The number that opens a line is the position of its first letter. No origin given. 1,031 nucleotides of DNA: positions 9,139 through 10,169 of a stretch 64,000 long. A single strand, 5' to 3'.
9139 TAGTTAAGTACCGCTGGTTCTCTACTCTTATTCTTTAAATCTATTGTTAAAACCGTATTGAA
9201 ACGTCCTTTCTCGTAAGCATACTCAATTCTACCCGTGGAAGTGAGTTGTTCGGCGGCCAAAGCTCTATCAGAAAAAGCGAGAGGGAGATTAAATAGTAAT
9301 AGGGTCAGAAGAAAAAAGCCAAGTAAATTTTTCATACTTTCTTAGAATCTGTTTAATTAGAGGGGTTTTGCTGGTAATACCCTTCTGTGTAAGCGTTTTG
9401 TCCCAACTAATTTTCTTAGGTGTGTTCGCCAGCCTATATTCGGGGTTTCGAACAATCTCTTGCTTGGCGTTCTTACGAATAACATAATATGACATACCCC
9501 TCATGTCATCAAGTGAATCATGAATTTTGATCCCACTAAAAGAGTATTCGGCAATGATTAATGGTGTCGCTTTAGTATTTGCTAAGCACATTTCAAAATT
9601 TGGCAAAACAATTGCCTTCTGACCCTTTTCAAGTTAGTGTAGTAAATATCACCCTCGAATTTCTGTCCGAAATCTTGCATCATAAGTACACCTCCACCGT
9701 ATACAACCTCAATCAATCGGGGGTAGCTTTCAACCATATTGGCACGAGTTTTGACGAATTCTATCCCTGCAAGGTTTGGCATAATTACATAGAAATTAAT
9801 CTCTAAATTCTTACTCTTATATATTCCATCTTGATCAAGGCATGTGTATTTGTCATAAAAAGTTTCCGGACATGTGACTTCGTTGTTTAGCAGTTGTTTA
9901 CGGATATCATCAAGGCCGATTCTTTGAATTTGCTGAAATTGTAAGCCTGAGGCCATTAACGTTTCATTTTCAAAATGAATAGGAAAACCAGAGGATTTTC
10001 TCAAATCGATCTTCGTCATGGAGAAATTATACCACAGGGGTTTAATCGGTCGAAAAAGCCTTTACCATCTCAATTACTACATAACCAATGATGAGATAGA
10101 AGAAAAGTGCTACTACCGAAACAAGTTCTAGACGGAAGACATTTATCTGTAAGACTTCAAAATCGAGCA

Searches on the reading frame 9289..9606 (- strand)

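Call 44: search_protein_families(library=pfam, proteins=[P0124])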
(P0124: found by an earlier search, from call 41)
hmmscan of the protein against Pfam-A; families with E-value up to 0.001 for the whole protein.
P0124 (243 aa): 1 family
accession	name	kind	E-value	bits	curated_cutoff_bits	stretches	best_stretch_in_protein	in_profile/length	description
PF06560.17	GPI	-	2.7e-09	37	20.7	1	62-192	40-176/182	Glucose-6-phosphate isomerase (GPI)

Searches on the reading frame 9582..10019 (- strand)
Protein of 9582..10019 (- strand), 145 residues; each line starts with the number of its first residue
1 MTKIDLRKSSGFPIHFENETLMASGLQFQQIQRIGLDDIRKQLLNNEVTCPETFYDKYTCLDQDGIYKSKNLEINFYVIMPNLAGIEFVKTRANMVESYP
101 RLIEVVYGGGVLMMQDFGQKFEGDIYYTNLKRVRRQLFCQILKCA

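Call 41: list_cluster_members(proteins=[window:9582-10019:-, window:9289-9606:-, window:60551-61342:+, window:49893-50552:-, window:33511-34374:-, window:41844-43196:-, window:48090-49862:-, window:18070-20052:-, window:21875-22741:+])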
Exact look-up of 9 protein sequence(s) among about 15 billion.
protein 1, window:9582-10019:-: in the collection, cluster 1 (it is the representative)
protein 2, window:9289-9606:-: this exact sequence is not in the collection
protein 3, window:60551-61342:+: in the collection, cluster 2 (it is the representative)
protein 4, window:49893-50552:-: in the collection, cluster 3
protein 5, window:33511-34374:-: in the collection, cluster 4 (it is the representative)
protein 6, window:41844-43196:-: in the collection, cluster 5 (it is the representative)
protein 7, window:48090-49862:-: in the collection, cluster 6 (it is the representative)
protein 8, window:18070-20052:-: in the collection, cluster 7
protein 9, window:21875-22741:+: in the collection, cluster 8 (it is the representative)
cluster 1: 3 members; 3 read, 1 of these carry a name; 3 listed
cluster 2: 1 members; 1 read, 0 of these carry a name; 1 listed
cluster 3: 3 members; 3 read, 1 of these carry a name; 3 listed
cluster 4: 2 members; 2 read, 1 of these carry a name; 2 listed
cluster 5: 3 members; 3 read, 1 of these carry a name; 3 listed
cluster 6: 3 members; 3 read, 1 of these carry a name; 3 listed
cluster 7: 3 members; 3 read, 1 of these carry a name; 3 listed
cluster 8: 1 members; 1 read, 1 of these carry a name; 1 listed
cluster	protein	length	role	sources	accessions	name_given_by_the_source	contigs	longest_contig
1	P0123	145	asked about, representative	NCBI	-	-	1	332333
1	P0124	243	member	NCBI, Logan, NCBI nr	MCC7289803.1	hypothetical protein IT417_00935 [bacterium] | hypothetical protein [bacterium]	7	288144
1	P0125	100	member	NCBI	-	-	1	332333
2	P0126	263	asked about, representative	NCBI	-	-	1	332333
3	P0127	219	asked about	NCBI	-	-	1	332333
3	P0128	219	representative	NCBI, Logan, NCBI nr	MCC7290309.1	hypothetical protein IT417_03610 [bacterium] | hypothetical protein [bacterium]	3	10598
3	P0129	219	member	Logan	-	-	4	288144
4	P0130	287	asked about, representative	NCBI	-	-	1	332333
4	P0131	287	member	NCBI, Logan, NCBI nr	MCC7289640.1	TPM domain-containing protein [bacterium]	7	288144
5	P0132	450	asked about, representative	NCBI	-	-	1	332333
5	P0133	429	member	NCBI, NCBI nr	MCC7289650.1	type II/IV secretion system protein, partial [bacterium] | type II/IV secretion system protein [bacterium]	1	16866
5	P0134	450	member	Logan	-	-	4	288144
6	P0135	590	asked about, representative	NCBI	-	-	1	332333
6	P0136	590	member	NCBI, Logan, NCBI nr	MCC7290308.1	hypothetical protein IT417_03605 [bacterium] | hypothetical protein [bacterium]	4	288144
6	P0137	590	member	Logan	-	-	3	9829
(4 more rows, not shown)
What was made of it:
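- The alternative alleles are each found on several independent contigs (call 41).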

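Call 42: find_encoding_contigs(protein=P0124, flank=2500, max_places=10)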
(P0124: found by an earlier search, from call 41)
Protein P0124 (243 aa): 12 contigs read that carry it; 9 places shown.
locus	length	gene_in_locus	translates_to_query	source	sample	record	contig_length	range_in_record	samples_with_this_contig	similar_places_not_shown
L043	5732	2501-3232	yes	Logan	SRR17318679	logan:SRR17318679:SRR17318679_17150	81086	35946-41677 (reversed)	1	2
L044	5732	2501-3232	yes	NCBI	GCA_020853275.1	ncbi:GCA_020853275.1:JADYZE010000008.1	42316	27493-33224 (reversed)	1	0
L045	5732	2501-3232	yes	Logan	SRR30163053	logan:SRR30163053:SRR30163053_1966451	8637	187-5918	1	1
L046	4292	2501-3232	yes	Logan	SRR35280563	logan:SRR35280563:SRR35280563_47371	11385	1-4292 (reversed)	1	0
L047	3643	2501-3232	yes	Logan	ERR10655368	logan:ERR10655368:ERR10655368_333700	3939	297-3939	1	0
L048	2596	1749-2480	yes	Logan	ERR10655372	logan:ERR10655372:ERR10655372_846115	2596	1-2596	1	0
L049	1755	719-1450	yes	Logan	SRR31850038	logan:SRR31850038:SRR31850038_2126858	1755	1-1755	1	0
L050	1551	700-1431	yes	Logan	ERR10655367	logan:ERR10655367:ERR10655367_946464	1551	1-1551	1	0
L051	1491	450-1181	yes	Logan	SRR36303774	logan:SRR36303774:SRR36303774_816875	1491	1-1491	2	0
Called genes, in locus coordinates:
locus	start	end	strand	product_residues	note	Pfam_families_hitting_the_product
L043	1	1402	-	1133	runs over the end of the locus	PF02811:PHP, PF07733:DNA_pol3_alpha, PF17657:DNA_pol3_finger, PF14579:HHH_6, PF01336:tRNA_anti-codon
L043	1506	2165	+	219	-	-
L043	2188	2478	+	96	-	-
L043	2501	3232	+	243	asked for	PF06560:GPI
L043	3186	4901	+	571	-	PF01841:Transglut_core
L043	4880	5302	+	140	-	-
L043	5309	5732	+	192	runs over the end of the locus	-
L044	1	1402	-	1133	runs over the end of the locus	PF02811:PHP, PF07733:DNA_pol3_alpha, PF17657:DNA_pol3_finger, PF14579:HHH_6, PF01336:tRNA_anti-codon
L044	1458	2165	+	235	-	-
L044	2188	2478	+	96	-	-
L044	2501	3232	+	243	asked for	PF06560:GPI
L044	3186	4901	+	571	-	PF01841:Transglut_core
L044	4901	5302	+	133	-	-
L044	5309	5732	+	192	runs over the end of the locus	-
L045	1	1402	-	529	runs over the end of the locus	?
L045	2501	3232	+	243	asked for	PF06560:GPI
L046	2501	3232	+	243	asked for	PF06560:GPI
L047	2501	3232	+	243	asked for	PF06560:GPI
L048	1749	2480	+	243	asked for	PF06560:GPI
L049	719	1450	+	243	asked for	PF06560:GPI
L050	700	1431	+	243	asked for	PF06560:GPI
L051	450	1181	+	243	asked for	PF06560:GPI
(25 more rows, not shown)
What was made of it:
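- Three inactivated genes in about 60, including a sugar-phosphate isomerase that is identical in 9 other samples (call 42), is an implausible load for an abundant natural population with a reduced genome.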

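Call 44: search_protein_families(library=pfam, proteins=[P0124])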
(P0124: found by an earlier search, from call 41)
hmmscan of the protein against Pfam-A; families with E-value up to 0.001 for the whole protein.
P0124 (243 aa): 1 family
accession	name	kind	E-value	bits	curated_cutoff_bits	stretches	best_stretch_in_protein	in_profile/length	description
PF06560.17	GPI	-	2.7e-09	37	20.7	1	62-192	40-176/182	Glucose-6-phosphate isomerase (GPI)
